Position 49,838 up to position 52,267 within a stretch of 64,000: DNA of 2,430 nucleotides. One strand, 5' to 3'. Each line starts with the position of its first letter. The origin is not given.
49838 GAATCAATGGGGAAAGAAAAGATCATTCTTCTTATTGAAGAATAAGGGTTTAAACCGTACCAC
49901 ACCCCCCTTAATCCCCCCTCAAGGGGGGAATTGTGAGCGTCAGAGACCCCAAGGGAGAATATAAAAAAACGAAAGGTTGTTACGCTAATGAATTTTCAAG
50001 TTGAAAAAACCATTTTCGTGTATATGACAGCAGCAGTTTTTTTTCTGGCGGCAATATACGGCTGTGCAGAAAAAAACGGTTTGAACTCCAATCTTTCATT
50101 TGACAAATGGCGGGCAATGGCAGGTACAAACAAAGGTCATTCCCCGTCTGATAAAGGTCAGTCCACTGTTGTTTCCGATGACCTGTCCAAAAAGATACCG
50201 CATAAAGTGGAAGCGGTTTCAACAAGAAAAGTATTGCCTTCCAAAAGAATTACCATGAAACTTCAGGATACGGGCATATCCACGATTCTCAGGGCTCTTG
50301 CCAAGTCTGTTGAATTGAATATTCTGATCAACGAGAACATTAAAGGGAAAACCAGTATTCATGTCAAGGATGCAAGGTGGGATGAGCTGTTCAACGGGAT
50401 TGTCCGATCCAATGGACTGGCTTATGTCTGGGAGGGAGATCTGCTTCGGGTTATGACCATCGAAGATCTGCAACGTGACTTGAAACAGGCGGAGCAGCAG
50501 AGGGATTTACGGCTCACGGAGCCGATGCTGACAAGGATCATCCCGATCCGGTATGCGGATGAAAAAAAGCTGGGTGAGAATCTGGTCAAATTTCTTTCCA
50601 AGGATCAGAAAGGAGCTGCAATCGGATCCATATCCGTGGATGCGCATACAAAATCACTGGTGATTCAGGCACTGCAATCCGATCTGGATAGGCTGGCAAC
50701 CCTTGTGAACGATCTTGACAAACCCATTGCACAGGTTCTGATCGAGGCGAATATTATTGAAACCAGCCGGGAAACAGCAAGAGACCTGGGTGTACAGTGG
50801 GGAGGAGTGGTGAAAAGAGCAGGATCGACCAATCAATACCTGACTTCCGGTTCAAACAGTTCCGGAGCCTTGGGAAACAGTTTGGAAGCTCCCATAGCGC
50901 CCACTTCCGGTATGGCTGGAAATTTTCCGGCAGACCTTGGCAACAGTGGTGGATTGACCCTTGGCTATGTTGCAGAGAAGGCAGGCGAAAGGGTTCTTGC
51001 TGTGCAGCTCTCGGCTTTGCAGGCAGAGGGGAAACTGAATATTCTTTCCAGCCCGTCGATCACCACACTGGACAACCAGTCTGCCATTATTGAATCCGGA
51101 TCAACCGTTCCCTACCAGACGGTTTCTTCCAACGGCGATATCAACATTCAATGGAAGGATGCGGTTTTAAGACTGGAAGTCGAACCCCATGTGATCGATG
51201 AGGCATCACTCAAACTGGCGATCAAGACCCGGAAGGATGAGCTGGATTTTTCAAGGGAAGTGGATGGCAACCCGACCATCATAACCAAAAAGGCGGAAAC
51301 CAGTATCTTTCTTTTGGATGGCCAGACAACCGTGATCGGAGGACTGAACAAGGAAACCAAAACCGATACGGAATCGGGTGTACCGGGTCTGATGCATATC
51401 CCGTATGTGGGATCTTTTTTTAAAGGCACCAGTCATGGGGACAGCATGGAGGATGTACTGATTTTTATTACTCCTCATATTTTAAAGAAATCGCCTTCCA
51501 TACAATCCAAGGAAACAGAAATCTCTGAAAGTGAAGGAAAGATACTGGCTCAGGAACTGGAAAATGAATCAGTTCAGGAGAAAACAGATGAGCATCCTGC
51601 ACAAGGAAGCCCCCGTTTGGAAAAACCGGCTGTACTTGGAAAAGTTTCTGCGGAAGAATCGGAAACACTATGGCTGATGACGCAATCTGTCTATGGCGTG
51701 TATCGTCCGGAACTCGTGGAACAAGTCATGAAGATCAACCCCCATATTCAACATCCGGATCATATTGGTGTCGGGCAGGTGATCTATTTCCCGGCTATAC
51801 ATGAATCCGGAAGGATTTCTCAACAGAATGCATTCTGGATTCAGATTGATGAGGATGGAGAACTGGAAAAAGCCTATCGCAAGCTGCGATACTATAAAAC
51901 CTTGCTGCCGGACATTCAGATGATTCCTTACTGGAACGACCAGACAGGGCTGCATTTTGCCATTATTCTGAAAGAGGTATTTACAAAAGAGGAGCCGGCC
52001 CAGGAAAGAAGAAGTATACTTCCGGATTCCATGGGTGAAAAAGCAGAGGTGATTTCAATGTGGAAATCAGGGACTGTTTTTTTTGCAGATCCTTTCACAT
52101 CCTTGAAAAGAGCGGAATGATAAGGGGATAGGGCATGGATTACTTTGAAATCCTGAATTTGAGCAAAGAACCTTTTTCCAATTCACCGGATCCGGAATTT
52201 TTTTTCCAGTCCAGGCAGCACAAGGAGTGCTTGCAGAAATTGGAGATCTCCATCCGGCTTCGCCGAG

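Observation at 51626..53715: Secretin and ExeA-like ATPase carry the same ~160-aa LysM-like periplasmic module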

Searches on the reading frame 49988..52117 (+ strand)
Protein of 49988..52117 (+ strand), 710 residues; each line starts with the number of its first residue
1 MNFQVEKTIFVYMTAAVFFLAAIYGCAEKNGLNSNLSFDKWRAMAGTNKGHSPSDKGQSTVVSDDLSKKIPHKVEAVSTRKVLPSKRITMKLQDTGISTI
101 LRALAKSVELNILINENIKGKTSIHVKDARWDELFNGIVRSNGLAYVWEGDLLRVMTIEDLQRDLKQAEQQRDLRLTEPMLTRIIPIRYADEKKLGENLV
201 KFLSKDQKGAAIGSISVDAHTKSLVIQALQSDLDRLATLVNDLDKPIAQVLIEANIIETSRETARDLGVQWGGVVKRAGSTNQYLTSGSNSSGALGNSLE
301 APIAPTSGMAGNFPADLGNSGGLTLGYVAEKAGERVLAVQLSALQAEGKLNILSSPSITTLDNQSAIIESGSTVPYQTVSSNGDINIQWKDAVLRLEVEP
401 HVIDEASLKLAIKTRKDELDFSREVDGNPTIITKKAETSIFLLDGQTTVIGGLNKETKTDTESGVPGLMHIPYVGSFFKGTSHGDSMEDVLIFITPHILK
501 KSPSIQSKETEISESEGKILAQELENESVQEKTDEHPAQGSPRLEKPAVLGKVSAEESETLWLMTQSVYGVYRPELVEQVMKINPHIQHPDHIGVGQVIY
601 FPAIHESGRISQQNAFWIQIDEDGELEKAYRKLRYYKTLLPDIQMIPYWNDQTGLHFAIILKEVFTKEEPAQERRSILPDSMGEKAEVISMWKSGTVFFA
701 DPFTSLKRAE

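Call 4: search_protein_families(library=pfam, proteins=[window:49988-52117:+], max_evalue=0.01)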
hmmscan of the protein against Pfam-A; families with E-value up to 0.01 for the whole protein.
window:49988-52117:+ (710 aa): 4 families
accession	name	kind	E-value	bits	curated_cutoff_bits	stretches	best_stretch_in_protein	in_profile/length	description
PF00263.26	Secretin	-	5.9e-45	153.3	27.5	1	343-500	1-169/169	Bacterial type II and III secretion system protein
PF03958.22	Secretin_N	-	9.8e-08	32.5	28.2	1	182-249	1-69/69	Bacterial type II/III secretion system short domain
PF07660.19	STN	-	0.0012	19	28.4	1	110-147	1-41/52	Secretin and TonB N terminus short domain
PF21305.2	type_II_gspD_N0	-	0.0017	18.6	27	1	91-155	2-71/71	GspD-like, N0 domain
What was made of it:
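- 49988..52120 (+): Secretin gene (710 aa), PilQ-type, with C-terminal LysM + SPOR-like tail. Pfam Secretin 343-500, Secretin_N 182-249 (call 4).
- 50243..51487 (+): Conserved secretin core (N0/STN, N1, secretin domain; residues 86-500). Pfam (call 4).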

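Call 6: search_protein_families(library=ncbifam, proteins=[window:49988-52117:+], max_evalue=0.001)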
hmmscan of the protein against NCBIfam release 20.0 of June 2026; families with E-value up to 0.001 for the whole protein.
window:49988-52117:+ (710 aa): 9 families
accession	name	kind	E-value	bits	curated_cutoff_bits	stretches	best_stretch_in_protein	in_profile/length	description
TIGR02515.1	IV_pilus_PilQ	subfamily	8.8e-92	308.3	284.35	1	86-500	2-428/428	type IV pilus secretin PilQ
TIGR02517.1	type_II_gspD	equivalog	1.7e-65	221.7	351.35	2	208-506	296-597/600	type II secretion system secretin GspD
NF010083.0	PRK13568.1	equivalog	2.4e-58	197.9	554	2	77-276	17-215/419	DNA uptake porin HofQ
NF007851.2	PRK10560.1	exception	1.3e-48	165.9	598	1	85-500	21-410/412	DNA uptake porin HofQ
TIGR02516.1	type_III_yscC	equivalog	5e-43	147.3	238.45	1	209-500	195-462/463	type III secretion system outer membrane ring subunit SctC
TIGR02519.1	pilus_MshL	equivalog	9.3e-33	113.5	250.2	1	215-499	1-290/290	pilus (MSHA type) biogenesis protein MshL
NF011873.0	PRK15346.1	equivalog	2.1e-22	79.5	524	2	338-484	330-479/499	EscC/YscC/HrcC family type III secretion system outer membrane ring protein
NF042912.1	Amuc_1098_fam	equivalog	1.4e-16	59.8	750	1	429-499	726-796/805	Amuc_1098 family type IV pilus outer membrane protein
TIGR02520.1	pilus_B_mal_scr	equivalog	1.4e-07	30.5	287.65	1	212-475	236-494/513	PilN family type IVB pilus formation outer membrane protein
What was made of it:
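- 49988..52120 (+): TIGR02515 PilQ 308.3 bits against cutoff 284.35 (call 6).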

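Call 11: find_related_loci(query=window:49988-52117:+, collection=genome_contigs, flank=6000)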
Query window:49988-52117:+ (710 aa) in genome_contigs; peptide patterns used: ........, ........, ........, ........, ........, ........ (x = any residue, [..] = any of these).
57 stretches matched a pattern; 3 encode a relative of the query (tblastn E <= 1e-3); 3 distinct loci.
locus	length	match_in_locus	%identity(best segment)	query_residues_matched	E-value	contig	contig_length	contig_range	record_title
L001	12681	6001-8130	94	1-710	0e+0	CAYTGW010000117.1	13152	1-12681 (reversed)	MAG TPA_asm: uncultured Desulfocicer sp. isolate binchicken_co232_164 genome assembly, contig: NODE_9340_length_13152_co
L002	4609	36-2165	93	1-710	0e+0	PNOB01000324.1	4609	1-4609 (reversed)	MAG: Desulfobacterium sp. isolate SW.3.97 SW_1014411_4609, whole genome shotgun sequence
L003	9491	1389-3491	74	1-705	0e+0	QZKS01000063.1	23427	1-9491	MAG: Desulfobacteraceae bacterium isolate SURF_7 Ga0104751_1003270, whole genome shotgun sequence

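Call 24: find_homologous_proteins(query=window:49988-52117:+, max_evalue=1e-20)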
Query window:49988-52117:+ (710 aa): 2780 proteins with E <= 1e-20 among 8000 candidates; the best 120 are listed.
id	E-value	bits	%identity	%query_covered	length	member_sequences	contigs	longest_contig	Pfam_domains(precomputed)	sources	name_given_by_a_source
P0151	0.0e+0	1447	91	100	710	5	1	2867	PF03958.23,PF00263.27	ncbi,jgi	-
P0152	0.0e+0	1153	74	100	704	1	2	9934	PF03958.23,PF00263.27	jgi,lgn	jgi:type IV pilus assembly protein PilQ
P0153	0.0e+0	1144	74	99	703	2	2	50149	PF03958.23,PF00263.27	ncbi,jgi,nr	ncbi:MAG: type IV pilus secretin PilQ [Desulfobacteraceae bacterium]|nr:MAG: type IV pilus secretin 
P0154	7.7e-291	984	63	99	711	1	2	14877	PF03958.23,PF00263.27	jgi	-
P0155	4.1e-239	813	52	98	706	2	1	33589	PF03958.23,PF00263.27,PF07660.20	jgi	-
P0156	4.7e-238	810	52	100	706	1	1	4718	PF03958.23,PF00263.27,PF07660.20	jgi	jgi:type IV pilus assembly protein PilQ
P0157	3.8e-237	807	52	98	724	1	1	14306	PF03958.23,PF00263.27,PF07660.20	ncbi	-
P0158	2.3e-234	798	52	99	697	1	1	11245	PF03958.23,PF00263.27,PF07660.20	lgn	-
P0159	8.1e-234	796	51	99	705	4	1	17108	PF03958.23,PF00263.27,PF07660.20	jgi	-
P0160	3.6e-232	791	51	100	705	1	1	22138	PF03958.23,PF00263.27,PF07660.20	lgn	-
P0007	5.7e-225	767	50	97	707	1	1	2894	PF03958.23,PF00263.27,PF07660.20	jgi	jgi:type IV pilus assembly protein PilQ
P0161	4.4e-224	764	52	96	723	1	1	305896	PF03958.23,PF00263.27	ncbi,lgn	-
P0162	1.5e-222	759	49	99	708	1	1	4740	PF03958.23,PF00263.27,PF07660.20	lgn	-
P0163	2.3e-217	742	49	100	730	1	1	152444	PF03958.23,PF00263.27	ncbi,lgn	ncbi:MAG: type IV pilus secretin PilQ [Thermodesulfobacteriota bacterium]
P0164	7.1e-216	737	49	98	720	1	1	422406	PF03958.23,PF00263.27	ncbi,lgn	-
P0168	2.9e-184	632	57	69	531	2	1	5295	PF03958.23,PF00263.27,PF07660.20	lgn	-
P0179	9.9e-157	541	51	69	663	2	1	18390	PF05036.19,PF03958.23,PF00263.27,PF07660.20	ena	-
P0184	1.9e-155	537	52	70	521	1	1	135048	PF21305.3,PF03958.23,PF00263.27,PF07660.20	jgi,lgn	jgi:type IV pilus assembly protein PilQ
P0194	3.1e-153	530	46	82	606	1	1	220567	PF21305.3,PF03958.23,PF00263.27,PF07660.20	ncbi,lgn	-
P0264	5.8e-149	516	51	68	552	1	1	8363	PF03958.23,PF00263.27,PF07660.20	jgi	-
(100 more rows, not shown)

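Call 27: find_encoding_contigs(protein=P0164, flank=9000, max_places=1)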
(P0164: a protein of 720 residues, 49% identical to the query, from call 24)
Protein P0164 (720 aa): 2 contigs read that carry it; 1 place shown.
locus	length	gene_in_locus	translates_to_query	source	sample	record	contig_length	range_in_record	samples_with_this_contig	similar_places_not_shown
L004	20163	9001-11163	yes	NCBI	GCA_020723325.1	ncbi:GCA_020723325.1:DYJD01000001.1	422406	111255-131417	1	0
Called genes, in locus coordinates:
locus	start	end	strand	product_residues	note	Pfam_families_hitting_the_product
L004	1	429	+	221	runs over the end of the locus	-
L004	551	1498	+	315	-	PF06707:DUF1194 (faint), PF00092:VWA, PF13519:VWA_2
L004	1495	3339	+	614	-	PF00092:VWA, PF13519:VWA_2, PF13414:TPR_11, PF13424:TPR_12, PF13432:TPR_16, PF14559:TPR_19, PF00515:TPR_1, PF07719:TPR_2, +9 more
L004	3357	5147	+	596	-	PF13584:BatD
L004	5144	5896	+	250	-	PF07719:TPR_2 (faint)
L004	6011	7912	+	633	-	PF11104:PilM_2 (faint)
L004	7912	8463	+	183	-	-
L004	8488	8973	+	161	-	-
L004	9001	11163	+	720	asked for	PF03958:Secretin_N, PF00263:Secretin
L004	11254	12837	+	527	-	PF20703:nSTAND1 (weak), PF01637:ATPase_2 (weak), PF13191:AAA_16 (faint), PF13401:AAA_22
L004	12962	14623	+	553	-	PF05157:MshEN, PF00437:T2SSE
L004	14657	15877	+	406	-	PF28597:T2SSF_N, PF00482:T2SSF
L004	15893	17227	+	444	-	PF00004:AAA (faint), PF00158:Sigma54_activat, PF14532:Sigma54_activ_2, PF07728:AAA_5 (weak), PF25601:AAA_lid_14, PF02954:HTH_8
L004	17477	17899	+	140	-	PF07963:N_methyl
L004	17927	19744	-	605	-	PF07719:TPR_2 (faint), PF13431:TPR_17 (faint), PF21033:RMD1-3 (faint), PF00515:TPR_1 (faint), PF13424:TPR_12 (weak), PF13424:TPR_12 (weak), PF13432:TPR_16 (weak), PF14559:TPR_19, +2 more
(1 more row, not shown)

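Call 28: find_encoding_contigs(protein=P0184, flank=9000, max_places=1)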
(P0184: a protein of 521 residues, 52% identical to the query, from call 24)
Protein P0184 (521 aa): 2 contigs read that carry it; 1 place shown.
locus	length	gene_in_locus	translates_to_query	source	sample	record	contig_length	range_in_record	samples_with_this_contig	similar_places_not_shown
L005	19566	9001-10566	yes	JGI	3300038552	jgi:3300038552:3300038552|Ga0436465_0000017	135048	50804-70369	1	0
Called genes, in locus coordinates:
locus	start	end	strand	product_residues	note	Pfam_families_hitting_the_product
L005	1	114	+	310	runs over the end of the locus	PF00056:Ldh_1_N, PF02866:Ldh_1_C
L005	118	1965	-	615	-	PF01541:GIY-YIG, PF27096:UvrC_M, PF02151:UVR (weak), PF22920:UvrC_RNaseH, PF08459:UvrC_RNaseH_dom, PF14520:HHH_5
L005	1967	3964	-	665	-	PF00270:DEAD (weak), PF04851:ResIII, PF17757:UvrB_inter, PF27431:UvrB_3rd, PF00271:Helicase_C, PF12344:UvrB, PF02151:UVR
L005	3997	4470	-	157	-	PF02542:YgbB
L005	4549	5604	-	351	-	PF00211:Guanylate_cyc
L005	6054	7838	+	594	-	PF11104:PilM_2 (weak)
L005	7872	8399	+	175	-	-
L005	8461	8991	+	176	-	-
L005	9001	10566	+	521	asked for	PF21305:type_II_gspD_N0 (weak), PF07660:STN (weak), PF03958:Secretin_N, PF00263:Secretin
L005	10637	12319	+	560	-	PF13401:AAA_22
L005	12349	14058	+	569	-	PF05157:MshEN, PF00437:T2SSE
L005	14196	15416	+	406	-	PF28597:T2SSF_N, PF00482:T2SSF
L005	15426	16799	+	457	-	PF00158:Sigma54_activat, PF14532:Sigma54_activ_2, PF07728:AAA_5 (weak), PF25601:AAA_lid_14, PF02954:HTH_8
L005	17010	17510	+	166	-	PF07963:N_methyl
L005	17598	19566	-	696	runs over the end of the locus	PF13424:TPR_12 (faint), PF00515:TPR_1 (faint), PF07719:TPR_2 (faint), PF13181:TPR_8 (faint), PF13428:TPR_14 (faint), PF13431:TPR_17 (faint), PF13432:TPR_16 (faint), PF14559:TPR_19 (weak)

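Call 36: find_encoding_contigs(protein=P0161, flank=7000, max_places=1)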
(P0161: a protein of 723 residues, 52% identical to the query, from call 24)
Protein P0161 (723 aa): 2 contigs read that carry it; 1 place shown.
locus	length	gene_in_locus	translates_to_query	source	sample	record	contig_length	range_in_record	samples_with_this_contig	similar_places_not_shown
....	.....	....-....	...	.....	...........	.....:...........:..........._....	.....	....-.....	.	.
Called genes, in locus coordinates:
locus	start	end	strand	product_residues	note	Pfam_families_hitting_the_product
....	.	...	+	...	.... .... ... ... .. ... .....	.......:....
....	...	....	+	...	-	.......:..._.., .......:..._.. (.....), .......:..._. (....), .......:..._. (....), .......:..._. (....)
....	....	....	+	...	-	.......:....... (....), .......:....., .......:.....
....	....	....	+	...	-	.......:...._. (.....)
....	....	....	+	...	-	-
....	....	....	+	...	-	-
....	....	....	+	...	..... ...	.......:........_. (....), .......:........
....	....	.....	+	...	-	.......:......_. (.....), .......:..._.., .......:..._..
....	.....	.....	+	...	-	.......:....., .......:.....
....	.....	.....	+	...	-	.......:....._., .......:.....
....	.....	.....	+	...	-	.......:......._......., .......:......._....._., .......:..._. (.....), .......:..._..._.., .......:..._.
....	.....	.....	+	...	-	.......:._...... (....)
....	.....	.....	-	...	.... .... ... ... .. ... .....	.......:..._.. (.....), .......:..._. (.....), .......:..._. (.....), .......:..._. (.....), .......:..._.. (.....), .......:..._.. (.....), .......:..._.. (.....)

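Call 37: find_encoding_contigs(protein=P0155, flank=7000, max_places=1)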
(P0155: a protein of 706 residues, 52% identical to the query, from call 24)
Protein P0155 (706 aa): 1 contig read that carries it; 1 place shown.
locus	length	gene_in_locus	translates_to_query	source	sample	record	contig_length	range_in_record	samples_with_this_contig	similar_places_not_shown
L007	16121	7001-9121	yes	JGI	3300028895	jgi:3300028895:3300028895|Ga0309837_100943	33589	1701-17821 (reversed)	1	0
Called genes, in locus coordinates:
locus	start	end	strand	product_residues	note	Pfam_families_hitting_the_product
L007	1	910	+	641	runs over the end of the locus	PF13584:BatD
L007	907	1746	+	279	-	PF13181:TPR_8 (faint), PF00515:TPR_1 (weak), PF13414:TPR_11 (weak)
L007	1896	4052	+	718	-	PF05157:MshEN (weak), PF00437:T2SSE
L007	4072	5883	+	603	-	PF11104:PilM_2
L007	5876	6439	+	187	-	-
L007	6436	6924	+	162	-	-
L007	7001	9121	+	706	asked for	PF07660:STN (faint), PF03958:Secretin_N, PF00263:Secretin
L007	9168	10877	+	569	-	PF01637:ATPase_2 (weak), PF13173:AAA_14 (faint), PF13401:AAA_22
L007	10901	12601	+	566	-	PF05157:MshEN, PF00437:T2SSE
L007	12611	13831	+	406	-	PF28597:T2SSF_N, PF00482:T2SSF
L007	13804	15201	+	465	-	PF00158:Sigma54_activat, PF01078:Mg_chelatase (faint), PF14532:Sigma54_activ_2, PF07728:AAA_5, PF25601:AAA_lid_14, PF02954:HTH_8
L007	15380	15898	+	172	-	PF07963:N_methyl (weak)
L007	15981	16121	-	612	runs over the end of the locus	?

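Call 38: find_encoding_contigs(protein=P0179, flank=7000, max_places=1)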
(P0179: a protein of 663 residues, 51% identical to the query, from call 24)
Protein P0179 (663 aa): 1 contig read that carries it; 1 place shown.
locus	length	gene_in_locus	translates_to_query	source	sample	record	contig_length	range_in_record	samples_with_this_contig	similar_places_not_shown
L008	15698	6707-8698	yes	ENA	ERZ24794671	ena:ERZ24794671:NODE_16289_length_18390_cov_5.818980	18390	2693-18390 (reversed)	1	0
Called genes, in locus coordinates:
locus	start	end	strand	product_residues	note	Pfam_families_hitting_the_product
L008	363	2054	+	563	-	PF00654:Voltage_CLC, PF00571:CBS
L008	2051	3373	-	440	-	PF00155:Aminotran_1_2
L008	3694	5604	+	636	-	PF11104:PilM_2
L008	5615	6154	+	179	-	-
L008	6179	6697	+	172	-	-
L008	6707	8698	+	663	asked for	PF07660:STN (weak), PF03958:Secretin_N, PF00263:Secretin, PF05036:SPOR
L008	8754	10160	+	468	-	PF01637:ATPase_2, PF13401:AAA_22, PF05036:SPOR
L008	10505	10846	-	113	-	-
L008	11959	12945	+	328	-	PF00482:T2SSF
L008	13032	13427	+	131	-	PF07963:N_methyl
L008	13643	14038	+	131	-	PF07963:N_methyl (weak)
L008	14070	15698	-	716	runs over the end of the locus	PF00515:TPR_1 (faint), PF07719:TPR_2 (faint), PF09976:TPR_21 (faint), PF12895:ANAPC3 (faint), PF13174:TPR_6 (faint), PF13176:TPR_7 (faint), PF13181:TPR_8 (faint), PF13424:TPR_12 (weak), +3 more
